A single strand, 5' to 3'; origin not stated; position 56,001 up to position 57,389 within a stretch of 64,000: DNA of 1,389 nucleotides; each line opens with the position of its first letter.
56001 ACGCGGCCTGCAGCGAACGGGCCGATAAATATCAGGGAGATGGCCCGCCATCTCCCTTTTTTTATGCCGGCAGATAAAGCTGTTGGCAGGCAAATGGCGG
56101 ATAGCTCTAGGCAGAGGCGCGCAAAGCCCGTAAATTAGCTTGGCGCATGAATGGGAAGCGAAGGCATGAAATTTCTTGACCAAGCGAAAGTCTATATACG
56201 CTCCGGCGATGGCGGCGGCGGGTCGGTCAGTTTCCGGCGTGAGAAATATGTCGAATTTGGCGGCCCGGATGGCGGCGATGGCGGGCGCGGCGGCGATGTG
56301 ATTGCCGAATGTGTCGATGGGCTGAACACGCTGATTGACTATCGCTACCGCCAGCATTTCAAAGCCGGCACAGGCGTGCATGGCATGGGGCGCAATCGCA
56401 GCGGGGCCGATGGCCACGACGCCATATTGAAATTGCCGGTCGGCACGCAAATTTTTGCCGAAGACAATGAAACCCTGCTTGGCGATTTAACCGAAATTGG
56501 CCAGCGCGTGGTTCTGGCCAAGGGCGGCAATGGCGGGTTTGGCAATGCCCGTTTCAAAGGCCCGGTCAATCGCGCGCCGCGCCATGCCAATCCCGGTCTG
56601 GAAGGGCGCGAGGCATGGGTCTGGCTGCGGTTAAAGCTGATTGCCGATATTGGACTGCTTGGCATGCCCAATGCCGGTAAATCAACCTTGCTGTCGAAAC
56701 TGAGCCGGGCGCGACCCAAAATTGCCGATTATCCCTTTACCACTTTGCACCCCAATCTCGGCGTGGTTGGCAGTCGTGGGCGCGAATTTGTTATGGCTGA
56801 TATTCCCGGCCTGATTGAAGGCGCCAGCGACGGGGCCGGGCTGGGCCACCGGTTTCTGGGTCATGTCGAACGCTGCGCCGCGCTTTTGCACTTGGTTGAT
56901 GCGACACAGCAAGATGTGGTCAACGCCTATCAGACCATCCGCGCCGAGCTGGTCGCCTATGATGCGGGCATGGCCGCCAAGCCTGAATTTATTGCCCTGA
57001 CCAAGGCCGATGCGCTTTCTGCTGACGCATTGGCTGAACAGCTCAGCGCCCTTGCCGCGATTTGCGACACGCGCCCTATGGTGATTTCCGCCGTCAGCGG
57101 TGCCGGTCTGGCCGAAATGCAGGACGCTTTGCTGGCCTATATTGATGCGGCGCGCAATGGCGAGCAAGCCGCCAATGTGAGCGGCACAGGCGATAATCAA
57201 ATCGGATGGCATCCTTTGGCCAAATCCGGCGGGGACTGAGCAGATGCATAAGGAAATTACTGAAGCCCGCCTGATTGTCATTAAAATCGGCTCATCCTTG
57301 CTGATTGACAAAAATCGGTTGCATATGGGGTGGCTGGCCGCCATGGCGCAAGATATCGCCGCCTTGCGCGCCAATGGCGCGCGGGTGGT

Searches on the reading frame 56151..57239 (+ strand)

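Call 51: search_protein_families(library=pfam, proteins=[window:56151-57239:+], max_evalue=0.00001)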
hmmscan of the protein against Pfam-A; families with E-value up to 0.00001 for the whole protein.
window:56151-57239:+ (362 aa): 3 families
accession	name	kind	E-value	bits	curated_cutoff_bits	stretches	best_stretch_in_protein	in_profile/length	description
PF01018.28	GTP1_OBG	-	7e-57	191.8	27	1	10-163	2-155/155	GTP1/OBG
PF01926.29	MMR_HSR1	-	1.5e-24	86.7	21.9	1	167-285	2-113/113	50S ribosome-binding GTPase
PF02421.24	FeoB_N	-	3.4e-10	40.1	27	1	167-326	3-155/156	Ferrous iron transport protein B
